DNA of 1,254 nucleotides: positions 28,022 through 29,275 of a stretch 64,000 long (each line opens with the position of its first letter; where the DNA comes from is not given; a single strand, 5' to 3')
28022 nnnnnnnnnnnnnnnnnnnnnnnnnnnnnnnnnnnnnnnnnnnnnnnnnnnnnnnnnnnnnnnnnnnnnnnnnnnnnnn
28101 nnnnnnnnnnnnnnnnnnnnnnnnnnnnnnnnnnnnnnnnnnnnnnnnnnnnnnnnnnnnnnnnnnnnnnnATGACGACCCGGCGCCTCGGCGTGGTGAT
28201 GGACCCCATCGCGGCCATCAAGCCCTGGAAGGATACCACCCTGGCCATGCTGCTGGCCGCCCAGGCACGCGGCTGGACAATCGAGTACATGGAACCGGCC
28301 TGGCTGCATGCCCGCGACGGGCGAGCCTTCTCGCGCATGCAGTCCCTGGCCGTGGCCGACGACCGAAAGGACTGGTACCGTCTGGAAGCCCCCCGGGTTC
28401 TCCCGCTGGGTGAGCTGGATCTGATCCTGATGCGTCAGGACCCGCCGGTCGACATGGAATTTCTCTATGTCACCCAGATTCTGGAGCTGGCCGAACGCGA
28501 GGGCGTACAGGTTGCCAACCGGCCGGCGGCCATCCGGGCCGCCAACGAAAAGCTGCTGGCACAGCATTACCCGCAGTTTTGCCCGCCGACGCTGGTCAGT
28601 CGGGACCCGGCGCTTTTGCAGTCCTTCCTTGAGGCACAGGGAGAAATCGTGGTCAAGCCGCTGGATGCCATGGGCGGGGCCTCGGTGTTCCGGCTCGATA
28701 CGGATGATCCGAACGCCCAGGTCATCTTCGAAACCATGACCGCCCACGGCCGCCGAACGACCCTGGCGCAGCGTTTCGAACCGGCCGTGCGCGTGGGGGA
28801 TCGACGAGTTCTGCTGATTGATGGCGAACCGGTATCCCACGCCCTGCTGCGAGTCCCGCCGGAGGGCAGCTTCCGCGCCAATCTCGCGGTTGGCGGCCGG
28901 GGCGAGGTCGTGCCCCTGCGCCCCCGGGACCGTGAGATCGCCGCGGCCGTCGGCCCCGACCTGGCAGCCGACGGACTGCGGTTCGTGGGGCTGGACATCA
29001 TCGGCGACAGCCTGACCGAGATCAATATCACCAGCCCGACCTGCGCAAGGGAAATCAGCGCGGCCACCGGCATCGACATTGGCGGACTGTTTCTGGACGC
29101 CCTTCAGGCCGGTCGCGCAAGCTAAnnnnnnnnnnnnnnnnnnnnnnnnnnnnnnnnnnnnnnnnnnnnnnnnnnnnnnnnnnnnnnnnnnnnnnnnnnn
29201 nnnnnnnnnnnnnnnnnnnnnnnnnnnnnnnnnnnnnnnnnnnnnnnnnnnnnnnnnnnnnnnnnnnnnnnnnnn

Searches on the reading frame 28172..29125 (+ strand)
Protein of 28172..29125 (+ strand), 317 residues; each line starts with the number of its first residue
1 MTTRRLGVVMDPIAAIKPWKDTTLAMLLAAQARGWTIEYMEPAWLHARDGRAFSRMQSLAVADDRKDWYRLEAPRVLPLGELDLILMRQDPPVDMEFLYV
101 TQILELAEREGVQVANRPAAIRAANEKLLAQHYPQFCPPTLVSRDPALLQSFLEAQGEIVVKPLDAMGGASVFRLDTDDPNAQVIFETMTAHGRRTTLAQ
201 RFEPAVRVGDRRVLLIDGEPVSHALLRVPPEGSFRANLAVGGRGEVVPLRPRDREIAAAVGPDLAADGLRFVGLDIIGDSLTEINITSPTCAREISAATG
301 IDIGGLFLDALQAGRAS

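Call 52: search_protein_families(library=pfam, proteins=[window:28172-29125:+], max_evalue=0.0001)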
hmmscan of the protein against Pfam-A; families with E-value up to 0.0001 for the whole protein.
window:28172-29125:+ (317 aa): 3 families
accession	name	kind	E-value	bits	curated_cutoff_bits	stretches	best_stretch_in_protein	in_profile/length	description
PF02955.21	GSH-S_ATP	-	1.9e-65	220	23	1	126-299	1-174/175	Prokaryotic glutathione synthetase, ATP-grasp domain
PF02951.20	GSH-S_N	-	2.4e-42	144.2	21.3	1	6-122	3-119/119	Prokaryotic glutathione synthetase, N-terminal domain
PF08443.16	RimK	-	2.1e-12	47.5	21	1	127-309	9-186/188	RimK-like ATP-grasp domain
